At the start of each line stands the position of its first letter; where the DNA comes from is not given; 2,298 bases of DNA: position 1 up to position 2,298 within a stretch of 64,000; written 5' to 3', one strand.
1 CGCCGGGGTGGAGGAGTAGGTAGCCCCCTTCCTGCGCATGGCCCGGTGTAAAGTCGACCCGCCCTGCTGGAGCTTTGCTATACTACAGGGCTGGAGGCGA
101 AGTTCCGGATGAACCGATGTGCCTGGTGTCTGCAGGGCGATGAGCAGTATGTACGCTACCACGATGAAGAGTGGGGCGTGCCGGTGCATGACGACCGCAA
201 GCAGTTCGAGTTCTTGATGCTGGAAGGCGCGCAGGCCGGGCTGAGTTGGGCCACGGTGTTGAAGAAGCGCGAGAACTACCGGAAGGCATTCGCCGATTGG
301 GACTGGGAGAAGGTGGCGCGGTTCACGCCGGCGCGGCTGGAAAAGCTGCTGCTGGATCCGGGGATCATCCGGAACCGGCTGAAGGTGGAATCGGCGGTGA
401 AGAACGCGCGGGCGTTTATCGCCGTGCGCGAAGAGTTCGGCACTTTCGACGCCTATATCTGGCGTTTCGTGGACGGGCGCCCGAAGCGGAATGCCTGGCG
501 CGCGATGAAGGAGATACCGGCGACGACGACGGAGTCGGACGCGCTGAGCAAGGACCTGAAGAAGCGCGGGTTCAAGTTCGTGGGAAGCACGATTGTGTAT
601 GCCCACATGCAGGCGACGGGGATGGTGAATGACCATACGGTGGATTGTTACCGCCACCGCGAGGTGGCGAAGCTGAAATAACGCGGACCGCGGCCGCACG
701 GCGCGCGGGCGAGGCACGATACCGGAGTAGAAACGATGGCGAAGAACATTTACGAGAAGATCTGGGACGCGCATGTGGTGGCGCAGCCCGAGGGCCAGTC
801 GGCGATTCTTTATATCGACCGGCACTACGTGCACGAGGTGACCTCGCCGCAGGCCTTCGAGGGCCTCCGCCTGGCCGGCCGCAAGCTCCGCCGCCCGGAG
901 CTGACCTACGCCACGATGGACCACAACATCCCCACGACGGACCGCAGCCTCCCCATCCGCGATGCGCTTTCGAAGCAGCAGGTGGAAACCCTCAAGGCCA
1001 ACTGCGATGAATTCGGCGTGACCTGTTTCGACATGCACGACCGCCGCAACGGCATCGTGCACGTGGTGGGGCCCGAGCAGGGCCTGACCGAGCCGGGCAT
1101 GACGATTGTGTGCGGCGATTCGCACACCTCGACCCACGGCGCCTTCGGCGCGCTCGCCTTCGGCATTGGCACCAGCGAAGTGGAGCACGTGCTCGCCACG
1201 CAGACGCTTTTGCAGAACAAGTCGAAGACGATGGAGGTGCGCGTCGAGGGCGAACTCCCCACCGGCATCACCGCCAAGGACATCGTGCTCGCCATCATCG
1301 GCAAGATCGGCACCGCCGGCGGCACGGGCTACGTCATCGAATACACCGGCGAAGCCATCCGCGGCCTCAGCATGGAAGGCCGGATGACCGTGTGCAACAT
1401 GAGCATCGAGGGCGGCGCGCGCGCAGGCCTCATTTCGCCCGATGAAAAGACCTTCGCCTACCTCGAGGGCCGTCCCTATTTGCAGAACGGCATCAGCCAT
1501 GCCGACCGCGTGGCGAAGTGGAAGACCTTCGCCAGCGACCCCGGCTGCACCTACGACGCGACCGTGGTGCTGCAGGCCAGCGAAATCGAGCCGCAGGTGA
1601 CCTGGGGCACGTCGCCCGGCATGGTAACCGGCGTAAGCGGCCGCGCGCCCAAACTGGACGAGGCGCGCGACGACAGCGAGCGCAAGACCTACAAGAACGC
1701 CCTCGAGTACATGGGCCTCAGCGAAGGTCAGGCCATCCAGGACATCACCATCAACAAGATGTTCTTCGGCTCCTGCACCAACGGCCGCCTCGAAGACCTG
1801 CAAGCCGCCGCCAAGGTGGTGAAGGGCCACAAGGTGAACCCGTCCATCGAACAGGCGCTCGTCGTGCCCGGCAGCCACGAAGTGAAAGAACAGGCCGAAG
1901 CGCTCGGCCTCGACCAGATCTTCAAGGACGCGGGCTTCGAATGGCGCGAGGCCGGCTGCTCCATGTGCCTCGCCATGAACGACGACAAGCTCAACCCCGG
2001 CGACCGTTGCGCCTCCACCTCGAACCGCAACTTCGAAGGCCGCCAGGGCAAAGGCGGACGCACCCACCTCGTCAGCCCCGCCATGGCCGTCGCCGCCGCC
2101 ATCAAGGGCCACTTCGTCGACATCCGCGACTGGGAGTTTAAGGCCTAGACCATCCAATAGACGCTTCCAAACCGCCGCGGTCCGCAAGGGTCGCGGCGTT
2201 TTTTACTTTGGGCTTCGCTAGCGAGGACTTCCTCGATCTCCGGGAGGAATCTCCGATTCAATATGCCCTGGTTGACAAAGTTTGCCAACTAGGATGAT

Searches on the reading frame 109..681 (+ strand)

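Call 4: search_protein_families(library=pfam, proteins=[window:109-681:+], max_evalue=0.01)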
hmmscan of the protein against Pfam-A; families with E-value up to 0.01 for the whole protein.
window:109-681:+ (190 aa): 1 family
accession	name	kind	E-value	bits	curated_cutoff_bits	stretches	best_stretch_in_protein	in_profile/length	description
PF03352.18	Adenine_glyco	-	7.6e-83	277.1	25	1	6-183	1-177/177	Methyladenine glycosylase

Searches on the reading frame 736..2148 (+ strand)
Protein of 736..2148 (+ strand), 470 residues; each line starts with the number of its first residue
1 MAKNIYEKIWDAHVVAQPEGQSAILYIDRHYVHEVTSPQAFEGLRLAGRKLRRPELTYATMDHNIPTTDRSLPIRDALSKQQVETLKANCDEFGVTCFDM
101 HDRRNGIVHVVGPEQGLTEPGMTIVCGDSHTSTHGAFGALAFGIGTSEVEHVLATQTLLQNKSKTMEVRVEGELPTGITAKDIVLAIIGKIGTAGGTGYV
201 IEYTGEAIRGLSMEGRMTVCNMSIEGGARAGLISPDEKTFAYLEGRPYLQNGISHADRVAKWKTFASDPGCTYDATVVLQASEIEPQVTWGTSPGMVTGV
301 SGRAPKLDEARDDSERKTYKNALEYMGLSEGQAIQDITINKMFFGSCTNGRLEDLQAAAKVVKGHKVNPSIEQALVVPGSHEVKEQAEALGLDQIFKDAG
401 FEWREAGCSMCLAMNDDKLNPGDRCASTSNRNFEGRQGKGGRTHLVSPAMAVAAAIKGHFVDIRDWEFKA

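Call 4: search_protein_families(library=pfam, proteins=[window:736-2148:+], max_evalue=0.01)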
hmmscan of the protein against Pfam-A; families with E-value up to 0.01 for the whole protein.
window:736-2148:+ (470 aa): 1 family
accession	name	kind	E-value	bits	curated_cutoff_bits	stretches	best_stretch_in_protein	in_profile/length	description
PF00330.25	Aconitase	-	2.2e-180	601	28.7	1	7-458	1-463/463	Aconitase family (aconitate hydratase)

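Call 5: find_encoding_contigs(protein=window:736-2148:+, flank=10000, max_places=10)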
Protein window:736-2148:+ (470 aa): no gene with exactly this product is on record in the collection.

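Call 7: find_related_loci(query=window:736-2148:+, collection=genome_contigs, flank=10000)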
Query window:736-2148:+ (470 aa) in genome_contigs; peptide patterns used: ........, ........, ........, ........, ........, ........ (x = any residue, [..] = any of these).
599 stretches matched a pattern (row limit reached: there are more); 590 encode a relative of the query (tblastn E <= 1e-3); the best 80 are kept; 80 distinct loci.
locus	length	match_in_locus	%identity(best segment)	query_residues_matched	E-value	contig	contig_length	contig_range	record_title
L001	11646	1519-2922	78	1-469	0e+0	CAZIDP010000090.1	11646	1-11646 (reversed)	MAG TPA_asm: uncultured Nitrospirales bacterium isolate SRP241326_co1_1 genome assembly, contig: NODE_7466_length_11646_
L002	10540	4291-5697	79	1-469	0e+0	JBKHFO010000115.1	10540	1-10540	MAG: Candidatus Hydrogenedentota bacterium isolate D1M05_5 NODE_5612_length_10540_cov_6.166428, whole genome shotgun seq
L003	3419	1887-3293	76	1-469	0e+0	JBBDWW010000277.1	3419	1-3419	MAG: Dongiaceae bacterium isolate LejiaD_64_10 Lejia_D_35292_length_3419_cov_5, whole genome shotgun sequence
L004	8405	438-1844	76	1-469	0e+0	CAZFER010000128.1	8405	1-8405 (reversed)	MAG TPA_asm: uncultured bacterium isolate SRP141376_co4_53 genome assembly, contig: NODE_13795_length_8405_cov_9.606347,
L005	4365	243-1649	75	1-469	0e+0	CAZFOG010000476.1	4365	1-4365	MAG TPA_asm: uncultured Nitrospiraceae bacterium isolate SRP192927_co6_479 genome assembly, contig: NODE_57403_length_43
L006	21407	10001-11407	75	1-469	0e+0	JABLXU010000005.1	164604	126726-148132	MAG: Candidatus Omnitrophota bacterium isolate Ch114 contig5, whole genome shotgun sequence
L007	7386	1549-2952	73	1-469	0e+0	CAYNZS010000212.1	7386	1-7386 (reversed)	MAG TPA_asm: uncultured Nitrospirales bacterium isolate SRP308112_co1_423 genome assembly, contig: NODE_19739_length_738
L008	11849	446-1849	74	1-469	0e+0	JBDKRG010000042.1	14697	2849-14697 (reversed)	MAG: Candidatus Sumerlaeia bacterium isolate 5_bin.191 c_000001463436, whole genome shotgun sequence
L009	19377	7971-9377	73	1-469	0e+0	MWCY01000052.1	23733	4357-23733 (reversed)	MAG: Candidatus Hydrogenedentes bacterium ADurb.Bin170 BWY07_contig000052, whole genome shotgun sequence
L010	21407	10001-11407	74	1-469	0e+0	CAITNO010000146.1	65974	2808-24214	MAG: Candidatus Hydrogenedentes bacterium isolate AlinenLipids_bin-3554 genome assembly, contig: bin-3554:146/159, whole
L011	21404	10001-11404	71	1-469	0e+0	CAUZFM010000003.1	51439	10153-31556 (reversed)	MAG: uncultured Candidatus Binatia bacterium isolate CB21_323.63 genome assembly, contig: Ga0302123_10000161, whole geno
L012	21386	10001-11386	67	1-464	0e+0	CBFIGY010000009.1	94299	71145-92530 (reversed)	MAG: uncultured bacterium isolate Co_bin_836_permissive genome assembly, contig: Co_bin_836_permissive_c9, whole genome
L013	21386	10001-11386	67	3-466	0e+0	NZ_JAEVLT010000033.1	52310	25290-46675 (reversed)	Bacillus sp. EB600 ENGS202_contig_33, whole genome shotgun sequence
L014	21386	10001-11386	65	3-466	0e+0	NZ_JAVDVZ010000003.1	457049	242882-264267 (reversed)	Neobacillus niacini strain BE203 Ga0466824_03, whole genome shotgun sequence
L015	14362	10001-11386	66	3-466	0e+0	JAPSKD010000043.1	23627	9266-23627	MAG: Bacillus sp. (in: firmicutes) isolate RH52_bin.007 NODE_1422_length_23627_cov_3.994809, whole genome shotgun sequen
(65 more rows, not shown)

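Call 16: find_related_loci(query=window:736-2148:+, collection=metagenome_contigs, flank=10000)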
Query window:736-2148:+ (470 aa) in metagenome_contigs; peptide patterns used: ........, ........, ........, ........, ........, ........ (x = any residue, [..] = any of these).
600 stretches matched a pattern (row limit reached: there are more); 588 encode a relative of the query (tblastn E <= 1e-3); the best 80 are kept; 80 distinct loci.
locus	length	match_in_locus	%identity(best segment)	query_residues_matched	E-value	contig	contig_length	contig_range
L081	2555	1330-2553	91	1-408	0e+0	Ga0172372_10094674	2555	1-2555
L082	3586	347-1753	78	1-469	0e+0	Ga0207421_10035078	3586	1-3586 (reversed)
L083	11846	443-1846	72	1-468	0e+0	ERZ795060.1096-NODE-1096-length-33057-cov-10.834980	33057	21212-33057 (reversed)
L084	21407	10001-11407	73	1-469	0e+0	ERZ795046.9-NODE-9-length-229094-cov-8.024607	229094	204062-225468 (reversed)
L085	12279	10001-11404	71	1-469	0e+0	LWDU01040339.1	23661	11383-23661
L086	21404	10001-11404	71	1-469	0e+0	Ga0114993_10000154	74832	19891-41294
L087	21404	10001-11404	71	1-468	0e+0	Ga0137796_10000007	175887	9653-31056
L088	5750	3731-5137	72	1-469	0e+0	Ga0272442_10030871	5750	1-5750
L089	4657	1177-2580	73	1-468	0e+0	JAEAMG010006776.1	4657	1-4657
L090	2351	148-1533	66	1-464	0e+0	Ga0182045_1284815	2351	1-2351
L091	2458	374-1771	64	3-469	0e+0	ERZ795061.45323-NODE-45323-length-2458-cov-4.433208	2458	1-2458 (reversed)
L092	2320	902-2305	67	3-470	0e+0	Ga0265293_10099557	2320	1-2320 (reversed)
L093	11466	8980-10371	65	1-466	0e+0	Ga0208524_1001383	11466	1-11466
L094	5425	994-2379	66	3-466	0e+0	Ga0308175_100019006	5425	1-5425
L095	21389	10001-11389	61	3-466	0e+0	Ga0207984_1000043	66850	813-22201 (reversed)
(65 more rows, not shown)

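Call 49: search_protein_families(library=ncbifam, proteins=[window:736-2148:+], max_evalue=0.01)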
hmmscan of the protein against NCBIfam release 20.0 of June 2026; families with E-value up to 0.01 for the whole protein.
window:736-2148:+ (470 aa): 19 families
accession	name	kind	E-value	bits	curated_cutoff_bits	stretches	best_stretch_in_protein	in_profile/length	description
NF004016.0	PRK05478.1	subfamily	9.9e-241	799.2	510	1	1-466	2-466/468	3-isopropylmalate dehydratase large subunit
TIGR00170.1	leuC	equivalog_domain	3.3e-234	777.7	560.25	1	1-465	1-465/466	3-isopropylmalate dehydratase large subunit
NF009116.0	PRK12466.1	subfamily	8.9e-218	723.6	531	1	2-467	4-469/472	3-isopropylmalate dehydratase large subunit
NF001614.1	PRK00402.1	subfamily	3.9e-102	342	385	2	4-301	2-283/415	aconitase/3-isopropylmalate dehydratase large subunit family protein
TIGR01343.1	hacA_fam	subfamily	6.4e-97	324.7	385.7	2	5-302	2-281/412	homoaconitate hydratase family protein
TIGR02086.1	IPMI_arch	subfamily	1.5e-82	277.5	410.15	2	4-300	2-277/411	3-isopropylmalate dehydratase/homoaconitate hydratase family large subunit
NF040615.1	HacA_Meth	equivalog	4e-77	259.7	550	2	19-301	18-287/419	homoaconitase large subunit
NF005558.0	PRK07229.1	equivalog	1.8e-75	254.8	612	1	1-467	1-416/647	aconitate hydratase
TIGR02083.1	LEU2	equivalog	5.9e-70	236.3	610.65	2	21-295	21-277/419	3-isopropylmalate dehydratase large subunit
TIGR01342.1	acon_putative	hypoth_equivalog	3.9e-56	190.6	719.15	2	7-300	4-278/655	putative aconitate hydratase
TIGR00139.1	h_aconitase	equivalog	6.2e-43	147.2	529.9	2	4-251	3-248/709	homoaconitase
TIGR01340.1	aconitase_mito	equivalog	9.2e-40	136.7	825.35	1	70-459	101-471/745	aconitate hydratase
NF006757.0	PRK09277.1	subfamily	8.5e-34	116.4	686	1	122-459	205-557/888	aconitate hydratase AcnA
NF009520.0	PRK12881.1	subfamily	1.6e-32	112.2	905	1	123-459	206-558/893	aconitate hydratase AcnA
TIGR01341.1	aconitase_1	equivalog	5.6e-29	100.4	945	1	123-459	190-548/876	aconitate hydratase AcnA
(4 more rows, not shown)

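Call 66: search_protein_families(library=pfam, proteins=[L001:2964-3239:+, L001:3307-3828:+, L005:1621-1974:+, L007:3150-3440:+, L008:2047-2433:+], max_evalue=0.01)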
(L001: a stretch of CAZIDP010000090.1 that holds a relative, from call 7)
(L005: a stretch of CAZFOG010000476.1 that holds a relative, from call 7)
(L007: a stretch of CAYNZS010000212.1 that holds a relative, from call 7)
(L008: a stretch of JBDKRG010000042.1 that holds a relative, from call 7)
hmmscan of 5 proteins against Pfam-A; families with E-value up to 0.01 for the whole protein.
L001:2964-3239:+ (91 aa): 0 families

L001:3307-3828:+ (173 aa): 1 family
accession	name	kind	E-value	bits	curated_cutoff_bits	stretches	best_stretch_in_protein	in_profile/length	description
PF06803.17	DUF1232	-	1.1e-10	41.5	23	1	79-112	2-35/37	Protein of unknown function (DUF1232)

L005:1621-1974:+ (117 aa): 0 families

L007:3150-3440:+ (96 aa): 0 families

L008:2047-2433:+ (128 aa): 0 families
